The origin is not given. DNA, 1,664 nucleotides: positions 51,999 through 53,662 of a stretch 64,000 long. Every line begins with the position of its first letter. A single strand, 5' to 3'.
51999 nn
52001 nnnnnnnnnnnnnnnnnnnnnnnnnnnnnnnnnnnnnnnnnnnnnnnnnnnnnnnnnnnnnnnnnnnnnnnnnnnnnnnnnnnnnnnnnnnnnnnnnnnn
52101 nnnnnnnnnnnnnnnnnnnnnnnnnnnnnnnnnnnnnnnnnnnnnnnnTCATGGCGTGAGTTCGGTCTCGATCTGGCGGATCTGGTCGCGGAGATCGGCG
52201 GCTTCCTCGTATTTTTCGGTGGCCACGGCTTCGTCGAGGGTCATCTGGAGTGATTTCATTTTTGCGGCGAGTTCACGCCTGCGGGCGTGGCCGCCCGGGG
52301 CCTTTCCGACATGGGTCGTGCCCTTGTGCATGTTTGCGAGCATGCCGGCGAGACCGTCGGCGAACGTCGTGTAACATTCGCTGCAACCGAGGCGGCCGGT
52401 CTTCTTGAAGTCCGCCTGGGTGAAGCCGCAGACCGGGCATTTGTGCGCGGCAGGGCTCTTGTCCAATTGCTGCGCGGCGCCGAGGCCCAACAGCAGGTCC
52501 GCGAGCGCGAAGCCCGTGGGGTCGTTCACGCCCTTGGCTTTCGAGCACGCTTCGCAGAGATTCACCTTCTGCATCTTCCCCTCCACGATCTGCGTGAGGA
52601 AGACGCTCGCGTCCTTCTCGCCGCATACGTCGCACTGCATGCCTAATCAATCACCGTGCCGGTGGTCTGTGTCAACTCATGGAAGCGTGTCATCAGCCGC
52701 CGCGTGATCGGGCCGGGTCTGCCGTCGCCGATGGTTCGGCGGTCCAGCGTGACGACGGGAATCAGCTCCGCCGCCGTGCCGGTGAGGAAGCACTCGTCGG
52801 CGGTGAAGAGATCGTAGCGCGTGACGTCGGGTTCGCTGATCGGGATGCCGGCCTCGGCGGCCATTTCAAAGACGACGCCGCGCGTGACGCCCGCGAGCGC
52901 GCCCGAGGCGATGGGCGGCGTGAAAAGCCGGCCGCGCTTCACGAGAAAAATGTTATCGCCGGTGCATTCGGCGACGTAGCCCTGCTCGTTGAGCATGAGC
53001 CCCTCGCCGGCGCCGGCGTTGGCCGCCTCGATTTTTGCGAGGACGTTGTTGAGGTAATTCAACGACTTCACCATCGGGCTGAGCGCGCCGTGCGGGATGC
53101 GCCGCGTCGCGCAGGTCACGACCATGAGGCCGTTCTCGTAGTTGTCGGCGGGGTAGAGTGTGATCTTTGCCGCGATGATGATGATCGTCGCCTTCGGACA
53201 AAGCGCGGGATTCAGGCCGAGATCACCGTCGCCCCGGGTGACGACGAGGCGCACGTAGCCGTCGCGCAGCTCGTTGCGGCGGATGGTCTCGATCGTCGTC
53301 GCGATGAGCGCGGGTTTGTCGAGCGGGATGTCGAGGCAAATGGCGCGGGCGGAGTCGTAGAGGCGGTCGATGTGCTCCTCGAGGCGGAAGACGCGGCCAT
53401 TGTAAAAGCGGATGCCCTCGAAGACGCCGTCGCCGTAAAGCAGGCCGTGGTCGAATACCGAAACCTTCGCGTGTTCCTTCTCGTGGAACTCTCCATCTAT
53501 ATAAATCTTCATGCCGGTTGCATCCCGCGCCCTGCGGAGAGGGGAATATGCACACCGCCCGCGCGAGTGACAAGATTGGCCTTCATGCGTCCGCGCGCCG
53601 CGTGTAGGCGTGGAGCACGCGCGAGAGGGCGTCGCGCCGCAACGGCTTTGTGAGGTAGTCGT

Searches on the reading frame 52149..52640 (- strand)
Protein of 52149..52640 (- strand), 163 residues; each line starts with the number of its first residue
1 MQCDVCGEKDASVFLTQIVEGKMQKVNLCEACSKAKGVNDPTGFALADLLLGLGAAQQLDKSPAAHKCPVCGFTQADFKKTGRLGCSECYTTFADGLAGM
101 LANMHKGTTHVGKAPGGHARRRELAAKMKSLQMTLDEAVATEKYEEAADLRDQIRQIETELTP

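Call 28: search_protein_families(library=pfam, proteins=[window:52149-52640:-], max_evalue=0.001)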
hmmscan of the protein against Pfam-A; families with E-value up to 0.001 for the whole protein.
window:52149-52640:- (163 aa): 1 family
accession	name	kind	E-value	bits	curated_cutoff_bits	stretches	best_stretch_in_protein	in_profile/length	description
PF02151.25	UVR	-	4.9e-07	29.7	21.5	1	128-159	4-35/36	UvrB/uvrC motif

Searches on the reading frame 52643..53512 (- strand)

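Call 28: search_protein_families(library=pfam, proteins=[window:52643-53512:-], max_evalue=0.001)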
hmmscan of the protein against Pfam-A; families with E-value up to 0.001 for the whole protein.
window:52643-53512:- (289 aa): 1 family
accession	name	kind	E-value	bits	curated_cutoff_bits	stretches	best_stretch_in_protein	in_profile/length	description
PF01063.24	Aminotran_4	-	1.4e-61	208.6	28.5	1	29-254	1-221/223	Amino-transferase class IV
